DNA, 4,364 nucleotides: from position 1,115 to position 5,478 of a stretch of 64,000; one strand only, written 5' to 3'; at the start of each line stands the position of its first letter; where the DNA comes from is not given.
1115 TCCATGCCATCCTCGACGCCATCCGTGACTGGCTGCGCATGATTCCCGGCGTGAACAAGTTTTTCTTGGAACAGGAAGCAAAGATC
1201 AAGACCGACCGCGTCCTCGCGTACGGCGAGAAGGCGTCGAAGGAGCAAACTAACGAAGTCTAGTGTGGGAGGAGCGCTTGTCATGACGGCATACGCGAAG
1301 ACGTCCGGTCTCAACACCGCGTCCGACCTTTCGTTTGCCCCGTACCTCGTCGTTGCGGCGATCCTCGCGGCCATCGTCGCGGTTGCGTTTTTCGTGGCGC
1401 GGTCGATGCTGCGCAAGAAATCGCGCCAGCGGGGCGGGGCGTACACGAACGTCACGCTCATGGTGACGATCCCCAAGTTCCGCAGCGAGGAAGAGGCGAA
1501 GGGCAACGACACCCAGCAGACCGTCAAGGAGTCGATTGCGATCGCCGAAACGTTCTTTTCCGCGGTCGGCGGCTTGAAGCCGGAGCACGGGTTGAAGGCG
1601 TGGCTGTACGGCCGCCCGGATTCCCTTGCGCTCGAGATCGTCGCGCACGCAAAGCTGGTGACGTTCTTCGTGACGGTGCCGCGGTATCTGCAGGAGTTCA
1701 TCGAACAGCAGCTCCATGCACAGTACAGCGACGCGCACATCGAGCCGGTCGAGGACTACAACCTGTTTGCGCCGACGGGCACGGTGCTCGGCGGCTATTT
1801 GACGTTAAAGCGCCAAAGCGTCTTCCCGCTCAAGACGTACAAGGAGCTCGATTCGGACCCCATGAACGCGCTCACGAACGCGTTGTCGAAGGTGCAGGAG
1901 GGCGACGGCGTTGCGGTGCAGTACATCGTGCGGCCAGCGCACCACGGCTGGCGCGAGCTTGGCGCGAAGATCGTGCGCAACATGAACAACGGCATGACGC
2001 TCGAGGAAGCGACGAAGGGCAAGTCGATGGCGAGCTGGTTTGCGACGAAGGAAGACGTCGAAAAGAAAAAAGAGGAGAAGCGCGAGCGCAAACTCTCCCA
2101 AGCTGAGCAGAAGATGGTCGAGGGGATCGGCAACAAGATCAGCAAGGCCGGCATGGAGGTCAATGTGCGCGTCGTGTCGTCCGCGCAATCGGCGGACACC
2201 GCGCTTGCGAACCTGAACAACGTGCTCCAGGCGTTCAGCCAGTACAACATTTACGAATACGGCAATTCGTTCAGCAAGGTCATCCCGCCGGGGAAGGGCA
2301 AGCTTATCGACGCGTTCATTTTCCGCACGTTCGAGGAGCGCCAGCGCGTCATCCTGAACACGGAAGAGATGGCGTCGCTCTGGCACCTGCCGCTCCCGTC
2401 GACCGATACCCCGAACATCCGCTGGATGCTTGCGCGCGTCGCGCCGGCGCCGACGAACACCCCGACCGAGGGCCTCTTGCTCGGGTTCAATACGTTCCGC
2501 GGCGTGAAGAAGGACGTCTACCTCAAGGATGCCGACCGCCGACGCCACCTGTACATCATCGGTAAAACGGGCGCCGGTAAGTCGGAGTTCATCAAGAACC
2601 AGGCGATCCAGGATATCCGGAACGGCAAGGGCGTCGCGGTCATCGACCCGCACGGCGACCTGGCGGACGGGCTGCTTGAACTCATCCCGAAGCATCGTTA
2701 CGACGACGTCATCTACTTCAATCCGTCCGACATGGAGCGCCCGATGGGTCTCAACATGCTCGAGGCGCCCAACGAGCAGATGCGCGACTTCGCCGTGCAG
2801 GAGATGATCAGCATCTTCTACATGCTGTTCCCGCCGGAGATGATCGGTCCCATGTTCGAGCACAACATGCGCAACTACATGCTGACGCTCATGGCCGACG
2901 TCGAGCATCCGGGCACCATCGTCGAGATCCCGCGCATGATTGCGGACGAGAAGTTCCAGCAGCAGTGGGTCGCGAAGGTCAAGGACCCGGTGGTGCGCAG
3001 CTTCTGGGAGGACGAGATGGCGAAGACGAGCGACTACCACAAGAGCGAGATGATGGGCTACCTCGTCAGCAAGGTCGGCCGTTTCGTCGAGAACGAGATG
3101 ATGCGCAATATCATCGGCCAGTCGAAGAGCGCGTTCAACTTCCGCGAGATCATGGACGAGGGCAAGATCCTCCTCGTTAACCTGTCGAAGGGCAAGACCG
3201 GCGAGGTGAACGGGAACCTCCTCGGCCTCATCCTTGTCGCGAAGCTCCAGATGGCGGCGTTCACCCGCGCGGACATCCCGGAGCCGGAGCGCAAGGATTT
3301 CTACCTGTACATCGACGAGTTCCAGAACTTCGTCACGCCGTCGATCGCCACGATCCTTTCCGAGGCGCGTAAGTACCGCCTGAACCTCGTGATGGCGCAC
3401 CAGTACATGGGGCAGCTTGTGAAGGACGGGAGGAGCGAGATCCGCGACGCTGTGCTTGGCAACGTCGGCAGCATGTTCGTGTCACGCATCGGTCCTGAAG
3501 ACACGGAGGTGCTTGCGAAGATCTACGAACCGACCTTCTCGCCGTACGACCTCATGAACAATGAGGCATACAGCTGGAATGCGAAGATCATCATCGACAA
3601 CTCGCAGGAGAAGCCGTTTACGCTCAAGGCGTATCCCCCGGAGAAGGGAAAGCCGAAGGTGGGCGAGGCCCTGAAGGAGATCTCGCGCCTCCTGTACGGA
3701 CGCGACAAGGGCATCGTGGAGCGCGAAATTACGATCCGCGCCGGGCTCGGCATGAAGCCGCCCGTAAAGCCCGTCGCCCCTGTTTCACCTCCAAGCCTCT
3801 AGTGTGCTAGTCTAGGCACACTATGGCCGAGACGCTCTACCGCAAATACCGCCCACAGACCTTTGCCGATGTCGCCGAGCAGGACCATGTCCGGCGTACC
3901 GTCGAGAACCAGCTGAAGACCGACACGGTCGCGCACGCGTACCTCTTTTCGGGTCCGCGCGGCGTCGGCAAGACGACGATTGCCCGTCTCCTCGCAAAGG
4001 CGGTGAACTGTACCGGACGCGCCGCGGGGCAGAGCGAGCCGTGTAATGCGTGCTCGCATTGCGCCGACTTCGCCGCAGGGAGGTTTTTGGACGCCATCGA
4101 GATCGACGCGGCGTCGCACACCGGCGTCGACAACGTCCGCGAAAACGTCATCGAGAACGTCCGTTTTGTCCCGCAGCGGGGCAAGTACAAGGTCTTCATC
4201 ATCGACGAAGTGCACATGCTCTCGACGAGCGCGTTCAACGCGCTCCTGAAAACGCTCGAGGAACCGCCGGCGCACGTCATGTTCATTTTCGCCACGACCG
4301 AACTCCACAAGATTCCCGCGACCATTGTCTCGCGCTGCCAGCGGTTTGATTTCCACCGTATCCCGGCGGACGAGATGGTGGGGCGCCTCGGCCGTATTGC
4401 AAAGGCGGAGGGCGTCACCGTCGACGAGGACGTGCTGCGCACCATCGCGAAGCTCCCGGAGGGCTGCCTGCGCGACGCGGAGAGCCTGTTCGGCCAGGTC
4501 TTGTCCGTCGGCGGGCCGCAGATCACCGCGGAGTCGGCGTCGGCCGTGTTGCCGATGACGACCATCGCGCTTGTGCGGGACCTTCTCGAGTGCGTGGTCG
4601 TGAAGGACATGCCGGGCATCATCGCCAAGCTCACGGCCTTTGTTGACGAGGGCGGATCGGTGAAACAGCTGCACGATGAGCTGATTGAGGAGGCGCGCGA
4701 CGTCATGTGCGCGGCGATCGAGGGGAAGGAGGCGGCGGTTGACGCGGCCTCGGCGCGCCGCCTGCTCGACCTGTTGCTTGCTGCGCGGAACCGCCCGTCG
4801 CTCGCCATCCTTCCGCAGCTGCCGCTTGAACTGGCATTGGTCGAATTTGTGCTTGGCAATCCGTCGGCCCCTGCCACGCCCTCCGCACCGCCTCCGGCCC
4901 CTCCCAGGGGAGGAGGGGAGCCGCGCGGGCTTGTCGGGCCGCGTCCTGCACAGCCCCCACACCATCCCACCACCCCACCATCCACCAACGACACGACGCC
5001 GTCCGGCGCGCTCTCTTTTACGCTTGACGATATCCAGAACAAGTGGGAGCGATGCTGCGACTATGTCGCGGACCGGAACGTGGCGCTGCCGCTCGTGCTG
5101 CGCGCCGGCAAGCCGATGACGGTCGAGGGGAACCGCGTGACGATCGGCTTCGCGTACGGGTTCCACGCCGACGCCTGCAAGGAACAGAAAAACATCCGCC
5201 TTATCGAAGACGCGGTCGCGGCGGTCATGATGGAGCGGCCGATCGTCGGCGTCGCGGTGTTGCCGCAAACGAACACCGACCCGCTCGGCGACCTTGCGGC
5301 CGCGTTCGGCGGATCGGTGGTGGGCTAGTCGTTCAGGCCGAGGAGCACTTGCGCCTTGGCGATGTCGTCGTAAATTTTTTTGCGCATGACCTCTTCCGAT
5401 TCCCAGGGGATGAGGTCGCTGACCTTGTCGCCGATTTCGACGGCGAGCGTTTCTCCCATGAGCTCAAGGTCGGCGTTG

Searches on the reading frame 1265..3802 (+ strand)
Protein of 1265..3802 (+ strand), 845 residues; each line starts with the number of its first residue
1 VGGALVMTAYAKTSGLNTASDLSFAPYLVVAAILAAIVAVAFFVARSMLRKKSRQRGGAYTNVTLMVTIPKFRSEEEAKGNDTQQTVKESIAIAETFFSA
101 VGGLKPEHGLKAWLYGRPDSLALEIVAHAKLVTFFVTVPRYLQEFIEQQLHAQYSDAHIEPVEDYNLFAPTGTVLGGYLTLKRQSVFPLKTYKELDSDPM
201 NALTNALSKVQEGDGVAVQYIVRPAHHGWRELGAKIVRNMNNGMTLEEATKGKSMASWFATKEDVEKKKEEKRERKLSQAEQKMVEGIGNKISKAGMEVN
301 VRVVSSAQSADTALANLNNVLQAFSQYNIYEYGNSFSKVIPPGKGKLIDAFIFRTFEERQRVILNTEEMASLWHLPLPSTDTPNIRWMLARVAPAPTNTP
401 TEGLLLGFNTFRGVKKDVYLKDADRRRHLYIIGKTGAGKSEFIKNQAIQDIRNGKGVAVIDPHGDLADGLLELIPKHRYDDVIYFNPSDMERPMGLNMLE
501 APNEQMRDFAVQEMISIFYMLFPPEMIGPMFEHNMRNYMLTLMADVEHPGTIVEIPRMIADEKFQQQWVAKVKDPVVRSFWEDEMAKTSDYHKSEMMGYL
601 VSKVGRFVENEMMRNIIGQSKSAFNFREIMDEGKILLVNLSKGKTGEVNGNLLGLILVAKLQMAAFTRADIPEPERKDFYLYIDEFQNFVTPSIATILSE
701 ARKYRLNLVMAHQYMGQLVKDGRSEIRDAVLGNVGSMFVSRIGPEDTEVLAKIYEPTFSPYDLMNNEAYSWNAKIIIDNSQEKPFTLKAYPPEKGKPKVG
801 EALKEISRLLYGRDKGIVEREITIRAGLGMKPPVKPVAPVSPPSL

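Call 51: search_protein_families(library=pfam, max_evalue=0.001, proteins=[window:1265-3802:+])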
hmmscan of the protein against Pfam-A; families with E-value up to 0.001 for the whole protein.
window:1265-3802:+ (845 aa): 4 families
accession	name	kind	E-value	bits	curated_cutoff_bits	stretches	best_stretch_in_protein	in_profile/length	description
PF10412.15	TrwB_AAD_bind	-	8.4e-08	31.9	20.5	1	424-747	13-315/387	Type IV secretion-system coupling protein DNA-binding domain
PF02534.20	T4SS-DNA_transf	-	1.2e-07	31.4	20.1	1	418-734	37-360/468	Type IV secretory system Conjugative DNA transfer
PF01935.23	DUF87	-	1.9e-07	31.9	23.2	1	425-645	22-206/220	Helicase HerA, central domain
PF12696.13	TraG-D_C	-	8.1e-05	23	22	1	679-741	2-65/126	TraM recognition site of TraD and TraG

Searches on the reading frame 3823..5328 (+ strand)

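Call 51: search_protein_families(library=pfam, max_evalue=0.001, proteins=[window:3823-5328:+])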
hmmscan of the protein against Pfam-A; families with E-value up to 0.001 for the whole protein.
window:3823-5328:+ (501 aa): 13 families
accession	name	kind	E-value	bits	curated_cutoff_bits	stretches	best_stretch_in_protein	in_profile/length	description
PF13177.12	DNA_pol3_delta2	-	3.1e-41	141.5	27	1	20-179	2-159/161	DNA polymerase III, delta subunit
PF00004.35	AAA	-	4.5e-14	53.5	21.2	1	41-176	2-124/131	ATPase family associated with various cellular activities (AAA)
PF13604.12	AAA_30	-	4.7e-07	30.2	27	1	40-155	21-122/191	AAA domain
PF07728.20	AAA_5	-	1.1e-06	29.1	22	1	41-152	3-97/139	AAA domain (dynein-related subfamily)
PF13401.12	AAA_22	-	2.8e-06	28.1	27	1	40-162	8-127/130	AAA domain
PF05496.18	RuvB_N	-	3.2e-06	27.4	27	1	10-67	2-63/159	Holliday junction DNA helicase RuvB P-loop domain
PF03215.21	Rad17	-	4.4e-06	27.2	23.8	1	3-63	7-71/186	Rad17 P-loop domain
PF22608.2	DNAX_ATPase_lid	-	5e-06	26.6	27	1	186-231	3-48/49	DNA polymerase III clamp loader subunit, ATPase lid domain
PF13245.12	AAA_19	-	9.4e-06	26.3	25.1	1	35-155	9-123/134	AAA domain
PF13191.12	AAA_16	-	2.3e-05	25.4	32.6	1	33-154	21-166/167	AAA ATPase domain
PF13173.12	AAA_14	-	0.00015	22.2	27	1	39-154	4-93/129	AAA domain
PF06068.19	TIP49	-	0.00019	21.2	23.8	0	104-159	253-311/347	TIP49 P-loop domain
PF20964.2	DnaX_C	-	0.0003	21.2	26.2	1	399-470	7-78/113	DNA polymerase III subunit tau, C-terminal domain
